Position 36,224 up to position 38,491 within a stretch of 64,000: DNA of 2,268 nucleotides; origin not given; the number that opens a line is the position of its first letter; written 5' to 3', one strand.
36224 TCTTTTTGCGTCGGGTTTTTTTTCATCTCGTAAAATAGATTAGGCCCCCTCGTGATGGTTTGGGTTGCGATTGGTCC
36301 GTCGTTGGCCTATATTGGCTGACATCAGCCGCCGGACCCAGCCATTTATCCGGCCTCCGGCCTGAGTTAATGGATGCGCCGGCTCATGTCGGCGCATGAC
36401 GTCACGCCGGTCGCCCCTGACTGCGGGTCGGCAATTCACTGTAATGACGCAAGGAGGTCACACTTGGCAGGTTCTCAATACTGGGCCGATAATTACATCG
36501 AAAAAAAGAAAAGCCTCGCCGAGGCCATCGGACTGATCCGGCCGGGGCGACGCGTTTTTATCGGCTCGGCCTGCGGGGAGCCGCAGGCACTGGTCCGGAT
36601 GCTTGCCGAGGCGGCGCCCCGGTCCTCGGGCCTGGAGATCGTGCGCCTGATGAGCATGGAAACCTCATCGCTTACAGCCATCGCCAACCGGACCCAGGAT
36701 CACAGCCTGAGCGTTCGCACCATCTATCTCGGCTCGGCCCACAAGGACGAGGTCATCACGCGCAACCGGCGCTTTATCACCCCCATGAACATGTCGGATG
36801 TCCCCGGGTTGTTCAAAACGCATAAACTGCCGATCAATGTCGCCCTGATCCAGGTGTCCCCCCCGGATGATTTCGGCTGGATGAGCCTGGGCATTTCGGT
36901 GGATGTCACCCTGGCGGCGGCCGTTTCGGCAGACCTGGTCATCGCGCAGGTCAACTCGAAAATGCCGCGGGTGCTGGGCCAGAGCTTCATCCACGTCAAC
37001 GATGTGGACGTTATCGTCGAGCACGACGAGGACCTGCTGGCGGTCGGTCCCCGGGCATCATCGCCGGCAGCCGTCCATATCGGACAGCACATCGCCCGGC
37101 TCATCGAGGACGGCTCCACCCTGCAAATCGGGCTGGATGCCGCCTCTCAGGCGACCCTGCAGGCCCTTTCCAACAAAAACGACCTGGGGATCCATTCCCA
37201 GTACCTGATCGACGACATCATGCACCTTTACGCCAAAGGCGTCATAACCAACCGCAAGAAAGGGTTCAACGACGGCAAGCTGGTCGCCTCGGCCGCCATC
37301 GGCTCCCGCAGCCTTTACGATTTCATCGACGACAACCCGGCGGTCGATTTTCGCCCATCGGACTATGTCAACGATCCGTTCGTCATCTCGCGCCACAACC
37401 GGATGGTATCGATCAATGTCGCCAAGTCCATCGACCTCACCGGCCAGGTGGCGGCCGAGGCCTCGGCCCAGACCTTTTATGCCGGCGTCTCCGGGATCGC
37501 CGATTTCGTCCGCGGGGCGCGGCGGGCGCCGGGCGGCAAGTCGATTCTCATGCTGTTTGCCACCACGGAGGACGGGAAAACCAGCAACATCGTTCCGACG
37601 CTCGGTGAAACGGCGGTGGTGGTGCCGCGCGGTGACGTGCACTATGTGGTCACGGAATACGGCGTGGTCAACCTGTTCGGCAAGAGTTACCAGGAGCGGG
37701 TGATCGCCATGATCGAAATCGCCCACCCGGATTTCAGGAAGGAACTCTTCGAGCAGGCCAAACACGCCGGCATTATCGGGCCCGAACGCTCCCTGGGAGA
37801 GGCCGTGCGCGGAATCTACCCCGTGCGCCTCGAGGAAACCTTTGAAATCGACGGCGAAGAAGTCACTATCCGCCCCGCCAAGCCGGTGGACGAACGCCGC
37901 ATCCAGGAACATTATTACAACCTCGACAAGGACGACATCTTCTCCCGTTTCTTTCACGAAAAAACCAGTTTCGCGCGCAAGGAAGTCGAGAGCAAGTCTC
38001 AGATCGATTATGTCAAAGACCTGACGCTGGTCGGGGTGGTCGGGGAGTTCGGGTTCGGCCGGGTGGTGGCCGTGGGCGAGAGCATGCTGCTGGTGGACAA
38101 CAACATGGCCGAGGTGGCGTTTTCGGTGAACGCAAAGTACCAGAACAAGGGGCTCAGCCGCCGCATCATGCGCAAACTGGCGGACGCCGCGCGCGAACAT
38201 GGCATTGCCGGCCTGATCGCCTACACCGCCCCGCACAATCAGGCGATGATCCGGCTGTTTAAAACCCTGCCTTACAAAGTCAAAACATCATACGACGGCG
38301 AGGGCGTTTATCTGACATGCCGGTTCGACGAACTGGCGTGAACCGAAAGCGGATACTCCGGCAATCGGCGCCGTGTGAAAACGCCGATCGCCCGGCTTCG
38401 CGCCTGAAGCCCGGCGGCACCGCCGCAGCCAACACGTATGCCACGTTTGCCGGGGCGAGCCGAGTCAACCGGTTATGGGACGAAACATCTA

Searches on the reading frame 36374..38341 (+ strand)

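Call 11: search_protein_families(library=pfam, proteins=[window:36374-38341:+], max_evalue=0.001)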
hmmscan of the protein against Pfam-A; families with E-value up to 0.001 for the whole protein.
window:36374-38341:+ (655 aa): 5 families
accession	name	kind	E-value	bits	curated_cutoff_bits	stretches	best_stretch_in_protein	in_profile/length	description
PF13336.12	AcetylCoA_hyd_C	-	2.2e-58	197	23.7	1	310-462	1-154/154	Acetyl-CoA hydrolase/transferase C-terminal domain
PF02550.21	AcetylCoA_hydro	-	3.2e-24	86.5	24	1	44-224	14-196/198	Acetyl-CoA hydrolase/transferase N-terminal domain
PF00583.31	Acetyltransf_1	-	2e-09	38.2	20.7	1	543-630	24-113/116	Acetyltransferase (GNAT) family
PF13302.13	Acetyltransf_3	-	2.3e-05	25.5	25.4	1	567-632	77-135/138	Acetyltransferase (GNAT) domain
PF08445.16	FR47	-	0.00094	19.6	22.1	0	583-637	27-80/86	FR47-like protein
